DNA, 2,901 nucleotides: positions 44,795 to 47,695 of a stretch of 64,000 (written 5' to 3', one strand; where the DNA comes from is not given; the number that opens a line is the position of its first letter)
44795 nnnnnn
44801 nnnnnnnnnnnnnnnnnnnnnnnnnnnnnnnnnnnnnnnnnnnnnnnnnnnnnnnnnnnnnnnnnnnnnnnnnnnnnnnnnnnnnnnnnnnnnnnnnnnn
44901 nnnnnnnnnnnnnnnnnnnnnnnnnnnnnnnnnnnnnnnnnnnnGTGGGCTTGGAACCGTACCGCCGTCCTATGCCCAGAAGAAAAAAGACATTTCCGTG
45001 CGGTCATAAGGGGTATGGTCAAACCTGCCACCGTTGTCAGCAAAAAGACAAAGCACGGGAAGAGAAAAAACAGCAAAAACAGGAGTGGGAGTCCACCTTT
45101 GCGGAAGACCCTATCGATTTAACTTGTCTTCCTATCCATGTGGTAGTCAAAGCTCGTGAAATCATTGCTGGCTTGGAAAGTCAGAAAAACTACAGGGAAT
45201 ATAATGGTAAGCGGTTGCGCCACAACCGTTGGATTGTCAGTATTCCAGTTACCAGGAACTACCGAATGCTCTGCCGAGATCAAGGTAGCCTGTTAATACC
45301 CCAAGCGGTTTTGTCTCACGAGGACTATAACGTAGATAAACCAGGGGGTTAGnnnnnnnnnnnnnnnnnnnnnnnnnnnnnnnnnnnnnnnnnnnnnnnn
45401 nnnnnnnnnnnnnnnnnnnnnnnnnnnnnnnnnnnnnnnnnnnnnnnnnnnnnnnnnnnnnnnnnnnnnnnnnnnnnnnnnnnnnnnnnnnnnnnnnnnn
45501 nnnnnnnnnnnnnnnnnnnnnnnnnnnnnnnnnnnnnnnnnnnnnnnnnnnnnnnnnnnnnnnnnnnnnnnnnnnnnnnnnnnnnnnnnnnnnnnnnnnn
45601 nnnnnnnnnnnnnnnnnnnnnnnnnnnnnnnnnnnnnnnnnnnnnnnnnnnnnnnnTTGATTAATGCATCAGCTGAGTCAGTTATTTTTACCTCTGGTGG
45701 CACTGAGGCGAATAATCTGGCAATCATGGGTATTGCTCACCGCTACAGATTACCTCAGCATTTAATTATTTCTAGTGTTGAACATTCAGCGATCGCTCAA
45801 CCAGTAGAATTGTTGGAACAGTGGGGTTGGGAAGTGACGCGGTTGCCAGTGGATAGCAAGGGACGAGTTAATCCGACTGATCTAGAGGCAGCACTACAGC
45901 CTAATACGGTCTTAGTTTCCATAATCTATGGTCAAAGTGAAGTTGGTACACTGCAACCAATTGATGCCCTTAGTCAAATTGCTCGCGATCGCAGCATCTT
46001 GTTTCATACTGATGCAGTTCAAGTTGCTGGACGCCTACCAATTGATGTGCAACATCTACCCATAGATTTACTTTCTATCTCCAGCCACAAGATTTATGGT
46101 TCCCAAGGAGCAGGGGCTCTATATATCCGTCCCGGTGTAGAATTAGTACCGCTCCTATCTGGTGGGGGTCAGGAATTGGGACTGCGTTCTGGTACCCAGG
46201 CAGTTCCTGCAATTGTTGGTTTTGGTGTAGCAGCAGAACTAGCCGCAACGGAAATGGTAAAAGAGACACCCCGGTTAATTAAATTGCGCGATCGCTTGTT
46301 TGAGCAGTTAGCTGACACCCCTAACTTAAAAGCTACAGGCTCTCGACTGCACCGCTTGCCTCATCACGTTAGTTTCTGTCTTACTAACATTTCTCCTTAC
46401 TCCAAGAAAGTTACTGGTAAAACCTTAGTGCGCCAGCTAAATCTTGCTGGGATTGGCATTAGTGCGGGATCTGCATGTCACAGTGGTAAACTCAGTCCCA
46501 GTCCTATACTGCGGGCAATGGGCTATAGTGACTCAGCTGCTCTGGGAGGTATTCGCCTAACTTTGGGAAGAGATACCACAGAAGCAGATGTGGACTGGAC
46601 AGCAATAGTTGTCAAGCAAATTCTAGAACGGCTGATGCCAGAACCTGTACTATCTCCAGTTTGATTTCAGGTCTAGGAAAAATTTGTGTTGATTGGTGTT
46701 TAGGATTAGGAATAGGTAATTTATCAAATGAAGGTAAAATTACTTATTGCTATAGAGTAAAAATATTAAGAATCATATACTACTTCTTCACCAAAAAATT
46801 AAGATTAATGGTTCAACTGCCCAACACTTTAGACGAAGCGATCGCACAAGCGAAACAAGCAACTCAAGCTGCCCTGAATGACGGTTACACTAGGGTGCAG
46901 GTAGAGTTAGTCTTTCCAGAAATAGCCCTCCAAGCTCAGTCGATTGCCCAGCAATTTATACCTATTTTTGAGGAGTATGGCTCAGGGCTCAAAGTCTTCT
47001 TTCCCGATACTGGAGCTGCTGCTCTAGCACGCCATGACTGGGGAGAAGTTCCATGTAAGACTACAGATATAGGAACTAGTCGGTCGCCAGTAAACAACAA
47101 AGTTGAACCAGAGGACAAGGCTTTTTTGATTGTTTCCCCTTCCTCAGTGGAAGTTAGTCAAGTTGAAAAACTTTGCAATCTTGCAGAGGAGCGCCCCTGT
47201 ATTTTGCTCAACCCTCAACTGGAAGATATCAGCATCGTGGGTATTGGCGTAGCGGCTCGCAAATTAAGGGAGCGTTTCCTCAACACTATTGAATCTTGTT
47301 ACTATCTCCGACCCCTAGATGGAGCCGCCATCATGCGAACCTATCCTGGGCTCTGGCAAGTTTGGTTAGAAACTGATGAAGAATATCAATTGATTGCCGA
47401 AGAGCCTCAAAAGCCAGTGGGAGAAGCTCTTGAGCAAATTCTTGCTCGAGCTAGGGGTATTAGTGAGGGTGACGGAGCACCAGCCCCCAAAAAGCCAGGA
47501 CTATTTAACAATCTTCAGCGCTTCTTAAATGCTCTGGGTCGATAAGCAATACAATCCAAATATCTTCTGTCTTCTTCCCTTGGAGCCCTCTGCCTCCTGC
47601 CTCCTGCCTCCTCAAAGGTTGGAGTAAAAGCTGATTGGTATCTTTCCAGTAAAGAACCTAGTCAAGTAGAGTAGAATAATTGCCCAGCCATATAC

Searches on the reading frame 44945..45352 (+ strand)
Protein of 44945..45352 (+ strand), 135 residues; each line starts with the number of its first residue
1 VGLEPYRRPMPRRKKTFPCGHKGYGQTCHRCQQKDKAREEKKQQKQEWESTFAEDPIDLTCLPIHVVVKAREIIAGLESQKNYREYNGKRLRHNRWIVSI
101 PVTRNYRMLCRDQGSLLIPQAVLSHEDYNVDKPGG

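Call 40: search_protein_families(library=pfam, proteins=[window:44945-45352:+], max_evalue=0.001)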
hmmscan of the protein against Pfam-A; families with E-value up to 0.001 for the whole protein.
window:44945-45352:+ (135 aa): 2 families
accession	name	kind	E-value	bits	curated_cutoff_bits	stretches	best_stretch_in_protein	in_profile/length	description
PF24732.2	ParE_like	-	1.1e-27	96.2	24.4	1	65-130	2-67/67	ParE-like toxin domain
PF24730.1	DUF7682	-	1.9e-13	50.1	27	1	13-34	1-22/23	Zinc-binding Domain of unknown function (DUF7682)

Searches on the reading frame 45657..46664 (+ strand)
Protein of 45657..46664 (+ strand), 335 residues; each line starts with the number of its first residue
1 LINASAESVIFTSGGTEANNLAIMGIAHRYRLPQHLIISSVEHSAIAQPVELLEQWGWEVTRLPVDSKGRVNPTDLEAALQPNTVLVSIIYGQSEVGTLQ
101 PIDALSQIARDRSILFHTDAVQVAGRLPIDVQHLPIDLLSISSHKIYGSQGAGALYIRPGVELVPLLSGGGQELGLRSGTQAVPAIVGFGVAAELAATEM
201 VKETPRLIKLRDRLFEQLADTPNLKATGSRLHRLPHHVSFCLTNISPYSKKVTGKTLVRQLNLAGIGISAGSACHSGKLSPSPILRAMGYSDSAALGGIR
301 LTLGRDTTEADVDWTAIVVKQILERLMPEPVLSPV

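Call 40: search_protein_families(library=pfam, proteins=[window:45657-46664:+], max_evalue=0.001)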
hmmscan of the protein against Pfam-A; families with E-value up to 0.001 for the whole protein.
window:45657-46664:+ (335 aa): 3 families
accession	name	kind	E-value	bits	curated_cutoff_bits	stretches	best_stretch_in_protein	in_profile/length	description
PF00266.25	Aminotran_5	-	7.8e-59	199.9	21.5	1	1-313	55-369/371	Aminotransferase class-V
PF01212.27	Beta_elim_lyase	-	0.0003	20.7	27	1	6-121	47-170/288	Beta-eliminating lyase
PF01041.23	DegT_DnrJ_EryC1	-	0.00053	19.7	19.8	0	7-124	40-150/360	DegT/DnrJ/EryC1/StrS aminotransferase family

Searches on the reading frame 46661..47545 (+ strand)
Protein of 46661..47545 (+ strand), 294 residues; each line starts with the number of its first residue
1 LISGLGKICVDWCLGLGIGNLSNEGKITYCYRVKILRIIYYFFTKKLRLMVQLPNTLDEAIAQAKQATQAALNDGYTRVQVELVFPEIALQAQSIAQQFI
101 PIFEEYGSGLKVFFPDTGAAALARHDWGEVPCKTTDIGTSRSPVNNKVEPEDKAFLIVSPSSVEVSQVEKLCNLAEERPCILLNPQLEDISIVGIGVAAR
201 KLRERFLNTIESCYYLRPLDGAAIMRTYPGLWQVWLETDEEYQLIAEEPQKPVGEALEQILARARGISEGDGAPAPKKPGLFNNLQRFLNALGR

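Call 6: search_protein_families(library=pfam, proteins=[window:46661-47545:+], max_evalue=0.01)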
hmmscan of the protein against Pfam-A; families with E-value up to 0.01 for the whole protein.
window:46661-47545:+ (294 aa): 1 family
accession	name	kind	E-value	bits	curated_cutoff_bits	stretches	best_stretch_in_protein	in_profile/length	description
PF09353.15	DUF1995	-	1.6e-68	231.1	26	1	54-258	1-196/197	Domain of unknown function (DUF1995)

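Call 7: search_protein_families(library=ncbifam, proteins=[window:46661-47545:+], max_evalue=0.01)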
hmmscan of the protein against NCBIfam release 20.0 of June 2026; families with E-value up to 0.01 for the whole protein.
window:46661-47545:+ (294 aa): 0 families
